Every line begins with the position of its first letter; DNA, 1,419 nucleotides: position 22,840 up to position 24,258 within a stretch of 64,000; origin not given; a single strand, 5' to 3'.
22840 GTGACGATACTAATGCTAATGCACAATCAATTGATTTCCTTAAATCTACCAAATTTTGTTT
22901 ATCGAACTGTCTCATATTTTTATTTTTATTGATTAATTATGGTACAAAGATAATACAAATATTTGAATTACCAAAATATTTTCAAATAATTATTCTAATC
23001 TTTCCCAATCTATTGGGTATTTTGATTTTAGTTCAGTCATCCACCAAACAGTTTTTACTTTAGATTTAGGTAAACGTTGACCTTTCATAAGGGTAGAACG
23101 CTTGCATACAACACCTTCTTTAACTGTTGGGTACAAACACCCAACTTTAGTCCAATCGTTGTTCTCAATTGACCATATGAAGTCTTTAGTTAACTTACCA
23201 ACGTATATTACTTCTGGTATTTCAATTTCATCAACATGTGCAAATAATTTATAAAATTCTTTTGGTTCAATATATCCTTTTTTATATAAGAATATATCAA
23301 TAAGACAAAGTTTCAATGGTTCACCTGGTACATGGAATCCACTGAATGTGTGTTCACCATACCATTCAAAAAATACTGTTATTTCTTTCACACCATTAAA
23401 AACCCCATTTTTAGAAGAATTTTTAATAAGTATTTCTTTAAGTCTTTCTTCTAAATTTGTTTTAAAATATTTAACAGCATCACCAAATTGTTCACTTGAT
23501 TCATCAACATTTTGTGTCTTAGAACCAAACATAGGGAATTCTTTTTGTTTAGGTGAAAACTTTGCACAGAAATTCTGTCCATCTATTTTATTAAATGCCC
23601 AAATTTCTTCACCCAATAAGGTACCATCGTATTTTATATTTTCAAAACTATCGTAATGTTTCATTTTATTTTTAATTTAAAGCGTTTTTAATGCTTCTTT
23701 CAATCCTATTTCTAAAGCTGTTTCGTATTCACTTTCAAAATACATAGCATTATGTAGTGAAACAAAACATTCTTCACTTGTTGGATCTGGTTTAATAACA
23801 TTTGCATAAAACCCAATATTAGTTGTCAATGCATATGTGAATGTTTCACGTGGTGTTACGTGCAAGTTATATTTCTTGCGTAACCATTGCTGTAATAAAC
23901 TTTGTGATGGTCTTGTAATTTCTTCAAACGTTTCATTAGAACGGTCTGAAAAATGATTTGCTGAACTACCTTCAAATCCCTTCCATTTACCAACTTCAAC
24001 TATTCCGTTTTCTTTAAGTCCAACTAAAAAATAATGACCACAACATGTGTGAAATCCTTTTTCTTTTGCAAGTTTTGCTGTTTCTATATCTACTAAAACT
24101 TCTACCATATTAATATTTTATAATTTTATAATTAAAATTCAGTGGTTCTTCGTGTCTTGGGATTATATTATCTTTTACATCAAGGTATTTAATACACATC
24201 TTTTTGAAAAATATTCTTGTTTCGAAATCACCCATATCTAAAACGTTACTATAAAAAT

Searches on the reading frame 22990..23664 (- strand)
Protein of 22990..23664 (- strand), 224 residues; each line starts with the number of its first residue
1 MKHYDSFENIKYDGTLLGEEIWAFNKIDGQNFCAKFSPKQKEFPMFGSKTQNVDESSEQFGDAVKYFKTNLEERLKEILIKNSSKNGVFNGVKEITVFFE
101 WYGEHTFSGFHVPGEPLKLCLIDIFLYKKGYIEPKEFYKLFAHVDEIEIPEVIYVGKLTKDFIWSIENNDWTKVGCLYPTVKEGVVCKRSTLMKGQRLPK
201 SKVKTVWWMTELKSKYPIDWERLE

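Call 4: search_protein_families(library=pfam, proteins=[window:22990-23664:-], max_evalue=1)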
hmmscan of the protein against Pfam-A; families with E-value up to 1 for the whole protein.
window:22990-23664:- (224 aa): 1 family
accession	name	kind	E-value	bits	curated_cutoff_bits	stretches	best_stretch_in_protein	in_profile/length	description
PF09414.15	RNA_ligase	-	2.1e-08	34.9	27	1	19-192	1-160/171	RNA ligase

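Call 5: search_protein_families(library=phrogs, proteins=[window:22990-23664:-], max_evalue=0.01)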
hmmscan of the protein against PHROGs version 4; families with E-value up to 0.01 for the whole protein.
window:22990-23664:- (224 aa): 1 family
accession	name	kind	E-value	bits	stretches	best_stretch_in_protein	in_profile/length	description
phrog_548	-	DNA, RNA and nucleotide metabolism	6.5e-14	52.8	1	2-190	4-213/341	RNA ligase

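Call 6: search_protein_families(library=ncbifam, proteins=[window:22990-23664:-], max_evalue=1)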
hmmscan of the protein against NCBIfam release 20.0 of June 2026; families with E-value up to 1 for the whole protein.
window:22990-23664:- (224 aa): 0 families

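Call 12: search_solved_structures(query=window:22990-23664:-, max_evalue=1, show_alignments=2)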
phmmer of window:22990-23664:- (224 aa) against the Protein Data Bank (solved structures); distinct sequences matched with E-value up to 1: 0.

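Call 15: search_dna_similar(query=window:22990-23664:-, collection=phages, mode=protein, max_rows=30, max_evalue=0.001)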
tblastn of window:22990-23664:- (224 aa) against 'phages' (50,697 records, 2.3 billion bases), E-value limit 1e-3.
Records with a match: 20; places in all: 20; records where one place covers at least 80% of the query: 20.
Best place of each record, by identity: <60% 20.
By first word of the organism name: Prevotella 15; uncultured 4; Xanthomonas 1.
By host as written in the record: Prevotella sp. 15; - 4; Xanthomonas citri 1.
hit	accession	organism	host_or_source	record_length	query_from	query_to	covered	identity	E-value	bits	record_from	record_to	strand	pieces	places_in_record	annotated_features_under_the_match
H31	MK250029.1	Prevotella phage Lak-C1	Prevotella sp.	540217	1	216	96%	59.8%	9e-80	265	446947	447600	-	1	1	record has no annotation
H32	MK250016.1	Prevotella phage Lak-A1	Prevotella sp.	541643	1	216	96%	59.4%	3e-79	263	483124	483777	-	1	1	record has no annotation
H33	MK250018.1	Prevotella phage Lak-A1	Prevotella sp.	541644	1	216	96%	59.4%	3e-79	263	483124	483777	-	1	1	record has no annotation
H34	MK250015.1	Prevotella phage Lak-A1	Prevotella sp.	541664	1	216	96%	59.4%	3e-79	263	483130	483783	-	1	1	record has no annotation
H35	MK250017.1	Prevotella phage Lak-A1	Prevotella sp.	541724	1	216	96%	59.4%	3e-79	263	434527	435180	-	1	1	record has no annotation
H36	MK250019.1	Prevotella phage Lak-A2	Prevotella sp.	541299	1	216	96%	59.4%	5e-79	263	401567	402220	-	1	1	record has no annotation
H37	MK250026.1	Prevotella phage Lak-B7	Prevotella sp.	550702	1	216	96%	58.0%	4e-77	257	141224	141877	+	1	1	record has no annotation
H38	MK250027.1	Prevotella phage Lak-B8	Prevotella sp.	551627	1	216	96%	58.0%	4e-77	257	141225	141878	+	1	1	record has no annotation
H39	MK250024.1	Prevotella phage Lak-B5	Prevotella sp.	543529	1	216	96%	57.5%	7e-77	256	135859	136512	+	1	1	record has no annotation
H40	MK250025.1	Prevotella phage Lak-B6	Prevotella sp.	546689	1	216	96%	57.5%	7e-77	256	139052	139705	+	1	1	record has no annotation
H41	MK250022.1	Prevotella phage Lak-B3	Prevotella sp.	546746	1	216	96%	57.5%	7e-77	256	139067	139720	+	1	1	record has no annotation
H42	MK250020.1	Prevotella phage Lak-B1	Prevotella sp.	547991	1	216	96%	57.5%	7e-77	256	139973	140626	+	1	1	record has no annotation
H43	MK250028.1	Prevotella phage Lak-B9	Prevotella sp.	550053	1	216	96%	57.5%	7e-77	256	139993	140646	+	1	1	record has no annotation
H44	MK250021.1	Prevotella phage Lak-B2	Prevotella sp.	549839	1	216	96%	57.1%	2e-76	255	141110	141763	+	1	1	record has no annotation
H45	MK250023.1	Prevotella phage Lak-B4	Prevotella sp.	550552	1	216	96%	57.1%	2e-76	255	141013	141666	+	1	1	record has no annotation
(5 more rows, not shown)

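Call 22: find_homologous_proteins(query=window:22990-23664:-, max_evalue=0.001)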
Query window:22990-23664:- (224 aa): 331 proteins with E <= 0.001 among 497 candidates; the best 120 are listed.
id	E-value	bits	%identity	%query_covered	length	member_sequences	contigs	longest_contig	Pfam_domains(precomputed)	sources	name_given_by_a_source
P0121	5.3e-132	456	87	100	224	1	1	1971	PF09414.16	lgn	-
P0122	4.2e-120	418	79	100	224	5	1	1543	PF09414.16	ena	-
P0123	1.4e-111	390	75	100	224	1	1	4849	PF09414.16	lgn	-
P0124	2.2e-111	389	76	100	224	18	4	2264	PF09414.16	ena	-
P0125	1.5e-110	386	73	100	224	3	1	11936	PF09414.16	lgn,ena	-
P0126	2.6e-109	382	74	100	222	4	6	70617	PF09414.16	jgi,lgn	jgi:hypothetical protein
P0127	6.3e-109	381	74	100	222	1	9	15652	PF09414.16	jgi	jgi:hypothetical protein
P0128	2.1e-108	379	74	100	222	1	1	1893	PF09414.16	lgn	-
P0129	7.2e-107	374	71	100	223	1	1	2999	PF09414.16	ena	-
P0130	2.0e-106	373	74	100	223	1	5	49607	PF09414.16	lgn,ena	-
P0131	2.2e-106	373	73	100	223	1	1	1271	PF09414.16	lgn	-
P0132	4.0e-106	372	69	100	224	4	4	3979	PF09414.16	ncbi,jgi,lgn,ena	jgi:hypothetical protein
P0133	8.8e-105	367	73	100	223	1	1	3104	PF09414.16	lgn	-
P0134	2.1e-104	366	71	100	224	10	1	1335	PF09414.16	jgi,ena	-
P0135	2.3e-104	366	71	100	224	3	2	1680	PF09414.16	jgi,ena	-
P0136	2.7e-104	366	71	100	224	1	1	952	PF09414.16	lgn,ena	-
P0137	3.7e-104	365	71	100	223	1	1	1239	PF09414.16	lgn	-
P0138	9.7e-104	364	72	100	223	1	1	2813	PF09414.16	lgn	-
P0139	1.9e-103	363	71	100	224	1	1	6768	PF09414.16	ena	-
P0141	9.2e-103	361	71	100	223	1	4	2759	PF09414.16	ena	-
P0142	1.2e-102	360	72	100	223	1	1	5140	PF09414.16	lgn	-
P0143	3.5e-102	359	71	100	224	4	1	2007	PF09414.16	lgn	-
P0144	4.2e-102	359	71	100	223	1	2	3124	PF09414.16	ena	-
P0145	9.5e-102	357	71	100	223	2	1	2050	PF09414.16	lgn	-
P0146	1.4e-101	357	67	100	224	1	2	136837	PF09414.16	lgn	-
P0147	4.5e-101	355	70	100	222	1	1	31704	PF09414.16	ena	-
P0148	5.6e-101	355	70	100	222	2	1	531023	PF09414.16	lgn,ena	-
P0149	1.1e-100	354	69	100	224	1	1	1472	PF09414.16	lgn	-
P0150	1.7e-100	353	70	100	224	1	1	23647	PF09414.16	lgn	-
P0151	3.0e-100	353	71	100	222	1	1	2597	PF09414.16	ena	-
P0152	3.7e-100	352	68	100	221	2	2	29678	PF09414.16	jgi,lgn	-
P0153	6.7e-100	351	68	100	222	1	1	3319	PF09414.16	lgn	-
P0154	2.7e-99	349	71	100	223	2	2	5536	PF09414.16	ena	-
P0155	4.6e-99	349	70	100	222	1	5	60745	PF09414.16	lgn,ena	-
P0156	9.8e-99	348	68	100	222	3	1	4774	PF09414.16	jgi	-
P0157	1.6e-98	347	70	100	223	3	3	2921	PF09414.16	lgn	-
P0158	1.8e-98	347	71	100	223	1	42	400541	PF09414.16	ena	-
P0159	3.7e-98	346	69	100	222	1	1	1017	PF09414.16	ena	-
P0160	9.1e-98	344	67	100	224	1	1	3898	PF09414.16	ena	-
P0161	2.2e-97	343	68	100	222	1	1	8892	PF09414.16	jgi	-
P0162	3.3e-96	339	69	100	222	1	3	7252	PF09414.16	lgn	-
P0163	3.1e-94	333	66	100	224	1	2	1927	PF09414.16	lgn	-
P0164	3.2e-94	333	66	100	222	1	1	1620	PF09414.16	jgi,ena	-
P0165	1.3e-93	331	64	98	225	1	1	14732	PF09414.16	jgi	-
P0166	1.3e-91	324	63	100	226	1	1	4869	PF09414.16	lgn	-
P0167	5.4e-90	319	63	98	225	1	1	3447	PF09414.16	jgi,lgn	-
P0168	7.6e-90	319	63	96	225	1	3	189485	PF09414.16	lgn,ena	-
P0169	8.9e-90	318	62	100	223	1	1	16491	PF09414.16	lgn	-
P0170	4.6e-89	316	64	97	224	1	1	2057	PF09414.16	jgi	-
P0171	8.0e-89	315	61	100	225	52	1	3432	PF09414.16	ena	-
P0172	9.0e-89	315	64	96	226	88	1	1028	PF09414.16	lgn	-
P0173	1.3e-88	315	63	98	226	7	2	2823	PF09414.16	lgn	-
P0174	3.0e-88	313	64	96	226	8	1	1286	PF09414.16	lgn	-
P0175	1.2e-87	311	61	100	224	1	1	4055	PF09414.16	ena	-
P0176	1.3e-87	311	62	96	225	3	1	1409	PF09414.16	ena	-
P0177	2.0e-87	311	64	96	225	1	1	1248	PF09414.16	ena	-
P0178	4.8e-87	309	61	100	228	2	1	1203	PF09414.16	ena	-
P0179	4.9e-87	309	63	96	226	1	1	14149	PF09414.16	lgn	-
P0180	7.5e-87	309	64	96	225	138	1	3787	PF09414.16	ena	-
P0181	8.1e-87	309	63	96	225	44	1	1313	PF09414.16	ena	-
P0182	8.8e-87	308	61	100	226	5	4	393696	PF09414.16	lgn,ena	-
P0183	9.8e-87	308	62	98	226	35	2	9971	PF09414.16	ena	-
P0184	1.2e-86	308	63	96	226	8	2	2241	PF09414.16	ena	-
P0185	2.4e-86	307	59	100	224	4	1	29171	PF09414.16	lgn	-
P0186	2.8e-86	307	61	97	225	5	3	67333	PF09414.16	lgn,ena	-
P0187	2.9e-86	307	62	98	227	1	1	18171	PF09414.16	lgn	-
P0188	3.0e-86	307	61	96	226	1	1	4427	PF09414.16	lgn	-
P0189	3.8e-86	306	61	96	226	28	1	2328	PF09414.16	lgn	-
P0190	5.4e-86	306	60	100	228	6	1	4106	PF09414.16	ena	-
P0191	6.2e-86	306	59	100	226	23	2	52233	PF09414.16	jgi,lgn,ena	jgi:hypothetical protein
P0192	6.4e-86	306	59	100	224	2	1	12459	PF09414.16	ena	-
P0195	1.1e-85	305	61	98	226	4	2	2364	PF09414.16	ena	-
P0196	2.9e-85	304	62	96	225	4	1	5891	PF09414.16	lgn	-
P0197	4.0e-85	303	64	93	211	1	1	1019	PF09414.16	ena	-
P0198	4.8e-85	303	62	96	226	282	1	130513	PF09414.16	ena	-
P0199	5.1e-85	303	62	96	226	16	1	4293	PF09414.16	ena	-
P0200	7.0e-85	302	61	96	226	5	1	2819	PF09414.16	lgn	-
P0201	8.9e-85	302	59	96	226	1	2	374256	PF09414.16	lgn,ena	-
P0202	8.9e-85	302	61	96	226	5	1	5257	PF09414.16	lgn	-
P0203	9.6e-85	302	63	100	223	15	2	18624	PF09414.16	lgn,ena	-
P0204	9.6e-85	302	59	96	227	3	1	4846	PF09414.16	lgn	-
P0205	1.1e-84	302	62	96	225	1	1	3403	PF09414.16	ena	-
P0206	1.3e-84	301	61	96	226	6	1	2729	PF09414.16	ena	-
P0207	1.5e-84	301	62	96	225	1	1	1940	PF09414.16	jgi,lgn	-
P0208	1.6e-84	301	62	96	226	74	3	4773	PF09414.16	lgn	-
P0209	1.7e-84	301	61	98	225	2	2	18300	PF09414.16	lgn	-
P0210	2.2e-84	301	60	96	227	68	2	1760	PF09414.16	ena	-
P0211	3.1e-84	300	62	96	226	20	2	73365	PF09414.16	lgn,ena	-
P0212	3.8e-84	300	59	97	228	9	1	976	PF09414.16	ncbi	-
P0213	6.0e-84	299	60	96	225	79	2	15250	PF09414.16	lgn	-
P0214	6.4e-84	299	61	95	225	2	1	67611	PF09414.16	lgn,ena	-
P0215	7.3e-84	299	60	100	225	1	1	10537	PF09414.16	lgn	-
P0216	8.4e-84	299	61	100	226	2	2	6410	PF09414.16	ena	-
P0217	1.2e-83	298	59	100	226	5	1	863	PF09414.16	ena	-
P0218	1.6e-83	298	62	96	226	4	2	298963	PF09414.16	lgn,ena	-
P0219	2.2e-83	297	56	96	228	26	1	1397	PF09414.16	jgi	jgi:hypothetical protein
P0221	3.2e-83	297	60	100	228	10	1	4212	PF09414.16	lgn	-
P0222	3.4e-83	297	60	100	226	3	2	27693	PF09414.16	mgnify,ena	mgnify:CR=1 FL=1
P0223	6.5e-83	296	57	96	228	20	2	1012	PF09414.16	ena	-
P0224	1.8e-82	294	61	96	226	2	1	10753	PF09414.16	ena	-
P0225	1.9e-82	294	61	100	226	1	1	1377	PF09414.16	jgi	jgi:hypothetical protein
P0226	2.3e-82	294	56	100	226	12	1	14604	PF09414.16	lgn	-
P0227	3.3e-82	294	57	100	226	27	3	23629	PF09414.16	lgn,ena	-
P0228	3.4e-82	293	62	96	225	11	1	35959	PF09414.16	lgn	-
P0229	4.4e-82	293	62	96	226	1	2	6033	PF09414.16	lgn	-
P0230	4.8e-82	293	58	97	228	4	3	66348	PF09414.16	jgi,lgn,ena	-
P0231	5.0e-82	293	62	96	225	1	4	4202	PF09414.16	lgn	-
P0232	5.1e-82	293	58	98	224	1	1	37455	PF09414.16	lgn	-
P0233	5.4e-82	293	56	100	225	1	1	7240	PF09414.16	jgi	-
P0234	5.7e-82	293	61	96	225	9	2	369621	PF09414.16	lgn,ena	-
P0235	8.5e-82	292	58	97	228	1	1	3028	PF09414.16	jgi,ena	-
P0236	8.9e-82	292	61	96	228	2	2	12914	PF09414.16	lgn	-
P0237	1.5e-81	291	58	96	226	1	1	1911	PF09414.16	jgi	jgi:hypothetical protein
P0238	1.9e-81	291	57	100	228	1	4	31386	PF09414.16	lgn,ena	-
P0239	1.9e-81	291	58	100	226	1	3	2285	PF09414.16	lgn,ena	-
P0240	2.1e-81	291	60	96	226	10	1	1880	PF09414.16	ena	-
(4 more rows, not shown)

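Call 40: predict_structure(alignment_id=A2)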
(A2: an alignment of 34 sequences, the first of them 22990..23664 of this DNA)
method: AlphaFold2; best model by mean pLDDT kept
length: 224 residues; sequences in the alignment: 34
mean_pLDDT: 93.3   pTM: 0.90
mean pLDDT of the five models: 93.3, 92.9, 92.8, 92.0, 91.2
residues with pLDDT >= 90: 186; 70-90: 31; 50-70: 6; < 50: 1
segments of 3 or more residues with pLDDT < 50: none
pLDDT, mean of each block of 10 residues (from residue 1): 73 92 96 96 92 92 97 98 94 95 93 93 92 96 96 98 98 96 96 78 97 96 89
secondary structure, 60 per line:
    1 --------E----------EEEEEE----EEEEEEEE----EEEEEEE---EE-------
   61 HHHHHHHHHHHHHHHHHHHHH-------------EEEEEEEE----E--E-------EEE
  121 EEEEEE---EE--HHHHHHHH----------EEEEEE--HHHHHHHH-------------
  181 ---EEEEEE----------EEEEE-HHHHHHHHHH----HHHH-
elements in order: E20-25 E30-37 E42-48 H61-81 E95-102 E118-126 H134-141 E152-157 H160-167 E184-189 E200-204 H206-215 H220-223

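Call 42: search_protein_representatives(protein=window:22990-23664:-)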
Query: 224 residues. Proteins with E-value up to 0.001 (for the whole library): 494; up to 1e-10: 270; up to 1e-30: 11. The best 150 are listed.
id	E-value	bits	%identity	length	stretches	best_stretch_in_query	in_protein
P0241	4.0e-81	288.3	60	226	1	1-217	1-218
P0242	1.1e-54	201.7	56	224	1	52-214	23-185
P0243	5.4e-54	199.5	55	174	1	53-223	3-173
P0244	5.6e-49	183.1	44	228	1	1-223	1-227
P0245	6.4e-44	166.5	56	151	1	78-217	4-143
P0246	3.2e-42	161.0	54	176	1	1-139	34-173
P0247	2.3e-39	151.6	62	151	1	1-115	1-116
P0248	1.6e-33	132.5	41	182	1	1-168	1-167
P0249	1.5e-32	129.3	59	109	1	118-224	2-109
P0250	5.1e-32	127.6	50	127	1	1-119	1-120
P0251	2.3e-31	125.4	79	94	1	1-71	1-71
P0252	6.5e-28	114.1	37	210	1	18-222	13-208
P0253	4.6e-27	111.3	38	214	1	11-216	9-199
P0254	1.9e-26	109.3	40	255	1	1-170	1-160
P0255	3.4e-26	108.5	41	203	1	1-216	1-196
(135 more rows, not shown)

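Call 44: fold_search(model_id=the predicted structure, library=pdb)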
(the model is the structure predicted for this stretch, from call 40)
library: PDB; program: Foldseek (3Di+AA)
matches with E <= 10: 555; with E <= 0.001: 45
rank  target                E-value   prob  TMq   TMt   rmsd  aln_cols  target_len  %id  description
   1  1xdn                  3.0e-08  1.00  0.65  0.56   5.4       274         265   14  High resolution crystal structure of an editosome enzyme from trypanosoma brucei: RNA editing ligase 1 (released 2004-12-07)
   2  2hvr_A                5.2e-08  1.00  0.64  0.47  12.0       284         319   15  Structure of T4 RNA Ligase 2 with Nicked 5'-Adenylated nucleic acid duplex containing a 3'-deoxyribonucleotide at the  (released 2006-10-17)
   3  2hvr_B                7.5e-08  1.00  0.63  0.46   9.3       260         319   16  Structure of T4 RNA Ligase 2 with Nicked 5'-Adenylated nucleic acid duplex containing a 3'-deoxyribonucleotide at the  (released 2006-10-17)
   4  9do4                  2.4e-07  1.00  0.59  0.38   4.1       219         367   17  Structure of T4 RNA Ligase 1 bound to ATP and Mg (released 2024-10-02)
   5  2hvq                  2.7e-07  1.00  0.61  0.45   6.1       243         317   16  Structure of Adenylated full-length T4 RNA Ligase 2 (released 2006-10-17)
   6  2c5u_A                3.4e-07  1.00  0.60  0.38   3.8       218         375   17  T4 RNA Ligase (Rnl1) Crystal Structure (released 2005-11-04)
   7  1s68                  4.4e-07  1.00  0.62  0.60   6.0       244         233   18  Structure and Mechanism of RNA Ligase (released 2004-02-24)
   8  5tt6                  7.5e-07  1.00  0.59  0.38   4.4       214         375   15  T4 RNA Ligase 1 (K99M) (released 2017-03-08)
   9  6vt1_A                7.5e-07  1.00  0.62  0.43   4.5       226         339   13  Naegleria gruberi RNA ligase D172A mutant apo (released 2020-04-08)
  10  6vt5                  9.0e-07  1.00  0.62  0.43   4.7       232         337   14  Naegleria gruberi RNA ligase R4a K121A mutant apo (released 2020-04-08)
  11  5cou                  1.2e-06  1.00  0.60  0.42   4.6       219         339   13  Structure and mechanism of a eukaryal nick-sealing RNA ligase K170M+ATP (released 2015-10-28)
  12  6vt8                  1.3e-06  1.00  0.63  0.44   4.2       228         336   13  Naegleria gruberi RNA ligase E312A mutant with AMP and Mn (released 2020-04-08)
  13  6vt0                  1.4e-06  1.00  0.58  0.41   4.7       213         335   14  Naegleria gruberi RNA ligase K170A mutant apo (released 2020-04-08)
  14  6vtd                  1.5e-06  1.00  0.62  0.43   4.5       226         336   13  Naegleria gruberi RNA ligase R149A mutant with ATP and Mn (released 2020-04-08)
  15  6vt4                  1.5e-06  1.00  0.61  0.43   4.6       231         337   13  Naegleria gruberi RNA ligase R149A mutant apo (released 2020-04-08)
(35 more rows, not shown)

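Call 62: find_encoding_contigs(protein=P0148, flank=5000, max_places=1)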
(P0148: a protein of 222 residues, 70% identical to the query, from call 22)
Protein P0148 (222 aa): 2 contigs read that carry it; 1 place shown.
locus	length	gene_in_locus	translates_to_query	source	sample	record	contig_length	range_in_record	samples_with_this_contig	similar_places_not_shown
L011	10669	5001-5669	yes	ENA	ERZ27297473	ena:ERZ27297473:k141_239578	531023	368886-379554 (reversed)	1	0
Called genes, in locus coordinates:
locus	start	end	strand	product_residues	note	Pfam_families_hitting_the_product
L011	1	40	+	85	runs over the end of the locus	-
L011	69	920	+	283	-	-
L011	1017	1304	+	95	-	-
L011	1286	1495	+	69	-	-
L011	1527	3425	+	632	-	PF01653:DNA_ligase_aden, PF00533:BRCT (faint), PF03120:OB_DNA_ligase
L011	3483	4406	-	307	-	-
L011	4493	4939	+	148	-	-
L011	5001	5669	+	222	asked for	PF09414:RNA_ligase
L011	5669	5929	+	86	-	-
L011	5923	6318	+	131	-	-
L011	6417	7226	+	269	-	-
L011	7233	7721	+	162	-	-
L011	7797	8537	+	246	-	PF04536:TPM_phosphatase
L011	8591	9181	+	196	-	PF04011:LemA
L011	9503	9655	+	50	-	PF03462:PCRF (weak)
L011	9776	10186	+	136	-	PF00472:RF-1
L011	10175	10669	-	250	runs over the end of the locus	-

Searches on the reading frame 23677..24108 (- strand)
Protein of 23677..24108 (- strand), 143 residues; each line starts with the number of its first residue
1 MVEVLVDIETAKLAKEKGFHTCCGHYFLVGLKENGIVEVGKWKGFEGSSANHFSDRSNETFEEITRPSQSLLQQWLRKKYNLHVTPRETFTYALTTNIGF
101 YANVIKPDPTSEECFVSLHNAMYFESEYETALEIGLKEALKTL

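Call 39: search_protein_families(library=phrogs, max_evalue=0.001, proteins=[window:23677-24108:-])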
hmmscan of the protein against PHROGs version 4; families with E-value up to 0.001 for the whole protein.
window:23677-24108:- (143 aa): 1 family
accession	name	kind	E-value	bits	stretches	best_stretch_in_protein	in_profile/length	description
phrog_12005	-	unknown function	5e-20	73.3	1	3-141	2-128/137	-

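Call 43: search_protein_families(library=pfam, max_evalue=1, proteins=[window:23677-24108:-])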
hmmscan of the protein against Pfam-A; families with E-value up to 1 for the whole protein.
window:23677-24108:- (143 aa): 0 families
